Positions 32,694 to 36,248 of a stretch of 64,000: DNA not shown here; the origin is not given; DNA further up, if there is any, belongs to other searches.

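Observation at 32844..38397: Low-GC, overlap-coupled TPR-CHAT / orphan / cytoplasmic subtilase operon: candidate undescribed protease-cascade conflict system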

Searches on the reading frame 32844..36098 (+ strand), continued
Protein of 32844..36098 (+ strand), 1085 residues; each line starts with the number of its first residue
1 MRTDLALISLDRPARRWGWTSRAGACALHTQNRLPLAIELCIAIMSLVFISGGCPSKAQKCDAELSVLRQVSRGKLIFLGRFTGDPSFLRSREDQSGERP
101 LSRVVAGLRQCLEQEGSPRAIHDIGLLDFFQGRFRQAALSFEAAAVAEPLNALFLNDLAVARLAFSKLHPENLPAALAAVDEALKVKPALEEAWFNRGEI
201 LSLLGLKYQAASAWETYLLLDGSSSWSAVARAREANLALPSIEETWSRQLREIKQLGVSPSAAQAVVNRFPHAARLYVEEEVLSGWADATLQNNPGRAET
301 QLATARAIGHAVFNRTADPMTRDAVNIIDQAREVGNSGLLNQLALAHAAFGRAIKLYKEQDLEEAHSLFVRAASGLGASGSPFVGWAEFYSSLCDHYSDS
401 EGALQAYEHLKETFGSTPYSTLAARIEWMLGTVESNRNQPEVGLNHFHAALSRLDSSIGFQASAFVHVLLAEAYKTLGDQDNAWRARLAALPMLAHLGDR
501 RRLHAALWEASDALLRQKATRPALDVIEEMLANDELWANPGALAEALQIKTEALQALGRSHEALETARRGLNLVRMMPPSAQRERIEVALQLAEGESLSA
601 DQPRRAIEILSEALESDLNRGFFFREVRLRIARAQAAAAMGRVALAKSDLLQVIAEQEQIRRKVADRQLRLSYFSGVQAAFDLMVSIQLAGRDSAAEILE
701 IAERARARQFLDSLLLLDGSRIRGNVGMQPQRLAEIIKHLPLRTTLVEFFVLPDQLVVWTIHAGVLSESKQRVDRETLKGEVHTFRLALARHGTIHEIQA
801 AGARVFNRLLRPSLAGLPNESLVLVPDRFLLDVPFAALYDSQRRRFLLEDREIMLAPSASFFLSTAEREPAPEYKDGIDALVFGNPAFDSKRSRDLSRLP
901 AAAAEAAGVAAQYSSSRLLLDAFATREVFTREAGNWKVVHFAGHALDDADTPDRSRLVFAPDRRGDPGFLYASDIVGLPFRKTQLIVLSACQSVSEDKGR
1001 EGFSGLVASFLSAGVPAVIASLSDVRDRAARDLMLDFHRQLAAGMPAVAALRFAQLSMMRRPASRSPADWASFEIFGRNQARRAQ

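Call 76: search_solved_structures(query=window:32844-36098:+, max_evalue=0.001, show_alignments=2)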
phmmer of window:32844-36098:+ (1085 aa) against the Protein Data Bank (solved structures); distinct sequences matched with E-value up to 0.001: 1.
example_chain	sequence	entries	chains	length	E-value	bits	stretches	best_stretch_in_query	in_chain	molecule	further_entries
8ump_A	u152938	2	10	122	5e-05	24.7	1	121-225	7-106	T33-ml35-redesigned-TPR-domain-fold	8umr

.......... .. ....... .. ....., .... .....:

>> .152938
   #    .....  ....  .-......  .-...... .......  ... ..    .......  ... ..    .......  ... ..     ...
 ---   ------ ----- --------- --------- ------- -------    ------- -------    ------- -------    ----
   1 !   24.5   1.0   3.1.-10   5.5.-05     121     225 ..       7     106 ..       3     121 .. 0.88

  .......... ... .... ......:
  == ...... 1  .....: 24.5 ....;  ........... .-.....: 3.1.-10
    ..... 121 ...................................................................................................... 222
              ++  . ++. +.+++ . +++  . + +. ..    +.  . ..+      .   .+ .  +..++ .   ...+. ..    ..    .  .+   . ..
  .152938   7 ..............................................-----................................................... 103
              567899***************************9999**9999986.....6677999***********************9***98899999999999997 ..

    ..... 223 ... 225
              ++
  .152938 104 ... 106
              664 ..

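Call 77: search_protein_families(library=pfam, proteins=[L010:4561-5148:-, L010:5343-6161:-, L011:5142-5849:-, L012:5620-6444:-, L012:4695-5588:-], max_evalue=0.05)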
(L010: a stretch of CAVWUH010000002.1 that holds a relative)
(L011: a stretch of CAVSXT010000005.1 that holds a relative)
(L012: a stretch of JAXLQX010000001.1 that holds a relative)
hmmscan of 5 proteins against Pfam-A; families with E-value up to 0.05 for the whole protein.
L010:4561-5148:- (196 aa): 5 families
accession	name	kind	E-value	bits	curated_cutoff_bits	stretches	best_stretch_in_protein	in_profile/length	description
PF08281.18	Sigma70_r4_2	-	1.9e-07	31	25.7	1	129-171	6-48/54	Sigma-70, region 4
PF04542.20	Sigma70_r2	-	4.8e-06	26.7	24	1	32-96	2-69/71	Sigma-70 region 2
PF00196.25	GerE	-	0.0022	18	23.5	1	134-170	3-39/57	Bacterial regulatory proteins, luxR family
PF04545.22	Sigma70_r4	-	0.013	15.4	24.1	1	131-163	2-34/50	Sigma-70, region 4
PF06530.18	Phage_antitermQ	-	0.041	14.3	26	0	119-174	49-103/118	Phage antitermination protein Q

L010:5343-6161:- (273 aa): 0 families

L011:5142-5849:- (236 aa): 0 families

L012:5620-6444:- (275 aa): 0 families

L012:4695-5588:- (298 aa): 1 family
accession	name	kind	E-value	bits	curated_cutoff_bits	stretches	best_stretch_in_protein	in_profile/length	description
PF13490.11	zf-HC2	-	4.5e-05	23.9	22.2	1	22-48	8-34/35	Putative zinc-finger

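Call 85: find_homologous_proteins(query=window:32844-36098:+, max_evalue=1e-20)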
Query window:32844-36098:+ (1085 aa): 16 proteins with E <= 1e-20 among 8000 candidates.
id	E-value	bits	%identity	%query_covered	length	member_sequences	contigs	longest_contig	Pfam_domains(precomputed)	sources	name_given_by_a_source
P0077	0.0e+0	2107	100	90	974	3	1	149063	PF12770.13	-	-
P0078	1.9e-181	624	40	92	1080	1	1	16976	PF12770.13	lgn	-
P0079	4.5e-102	361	31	92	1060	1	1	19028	PF12770.13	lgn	-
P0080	7.0e-82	294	31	85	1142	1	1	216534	PF12770.13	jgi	jgi:CHAT domain-containing protein/tetratricopeptide (TPR) repeat protein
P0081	3.3e-71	259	30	86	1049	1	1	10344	PF12770.13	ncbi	-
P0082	1.1e-61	227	28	89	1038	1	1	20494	PF12770.13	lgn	-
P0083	2.0e-56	210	32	67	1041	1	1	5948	PF12770.13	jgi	jgi:CHAT domain-containing protein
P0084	3.4e-54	202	27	90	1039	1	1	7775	PF00515.35,PF13424.13,PF12770.13,PF07719.24,PF13174.13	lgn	-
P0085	1.1e-53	201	28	86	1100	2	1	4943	PF13490.12,PF12770.13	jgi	jgi:CHAT domain-containing protein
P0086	2.4e-45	173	27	75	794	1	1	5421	PF03568.24,PF12770.13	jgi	jgi:hypothetical protein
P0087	7.3e-38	148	28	84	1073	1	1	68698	PF13490.12,PF12770.13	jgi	jgi:CHAT domain-containing protein/tetratricopeptide (TPR) repeat protein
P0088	1.7e-28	117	28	32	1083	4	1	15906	PF17874.8,PF00515.35,PF13424.13,PF13176.13,PF12770.13,PF13181.13,PF07719.24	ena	-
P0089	6.8e-27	112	27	34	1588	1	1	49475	PF10602.16,PF13414.13,PF13176.13,PF12770.13,PF13374.13,PF17874.8,PF00515.35,PF13424.13,PF14938.13,PF13432.13,PF13181.13,PF07719.24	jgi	jgi:CHAT domain-containing protein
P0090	1.2e-22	98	31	25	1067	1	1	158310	PF17874.8,PF00515.35,PF13424.13,PF13176.13,PF12770.13,PF13181.13,PF07719.24,PF13374.13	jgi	jgi:CHAT domain-containing protein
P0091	6.3e-22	96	30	31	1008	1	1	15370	PF17874.8,PF00515.35,PF13424.13,PF13176.13,PF14938.13,PF12770.13,PF13181.13,PF07719.24,PF13374.13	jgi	jgi:CHAT domain-containing protein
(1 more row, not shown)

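Call 86: find_encoding_contigs(protein=P0087, flank=7000, max_places=1)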
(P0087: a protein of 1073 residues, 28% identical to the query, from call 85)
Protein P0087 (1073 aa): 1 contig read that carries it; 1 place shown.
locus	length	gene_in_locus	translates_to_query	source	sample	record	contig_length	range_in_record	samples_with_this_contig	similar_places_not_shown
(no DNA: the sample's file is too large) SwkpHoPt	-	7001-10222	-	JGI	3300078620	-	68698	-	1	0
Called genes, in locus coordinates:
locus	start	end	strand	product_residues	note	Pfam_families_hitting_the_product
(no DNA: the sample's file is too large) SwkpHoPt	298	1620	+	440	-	-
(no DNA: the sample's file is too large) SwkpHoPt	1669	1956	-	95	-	-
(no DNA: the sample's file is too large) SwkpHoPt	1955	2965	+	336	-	PF07396:Porin_O_P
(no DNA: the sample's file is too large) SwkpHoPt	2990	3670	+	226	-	PF00300:His_Phos_1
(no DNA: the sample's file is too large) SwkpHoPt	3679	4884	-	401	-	PF02401:LYTB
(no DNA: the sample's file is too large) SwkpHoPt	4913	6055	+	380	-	-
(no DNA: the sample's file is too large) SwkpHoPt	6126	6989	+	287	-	PF04542:Sigma70_r2, PF04545:Sigma70_r4 (faint), PF08281:Sigma70_r4_2 (weak)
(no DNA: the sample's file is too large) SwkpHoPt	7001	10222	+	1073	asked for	PF13490:zf-HC2 (faint), PF12770:CHAT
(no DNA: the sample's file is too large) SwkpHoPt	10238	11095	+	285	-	-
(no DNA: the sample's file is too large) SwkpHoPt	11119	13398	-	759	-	PF25852:DUF6242_C (faint), PF15902:Sortilin-Vps10 (weak)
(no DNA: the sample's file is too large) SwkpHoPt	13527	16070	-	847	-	PF15902:Sortilin-Vps10 (faint), PF00801:PKD, PF18911:PKD_4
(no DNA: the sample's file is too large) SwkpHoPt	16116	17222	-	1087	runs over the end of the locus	PF00873:ACR_tran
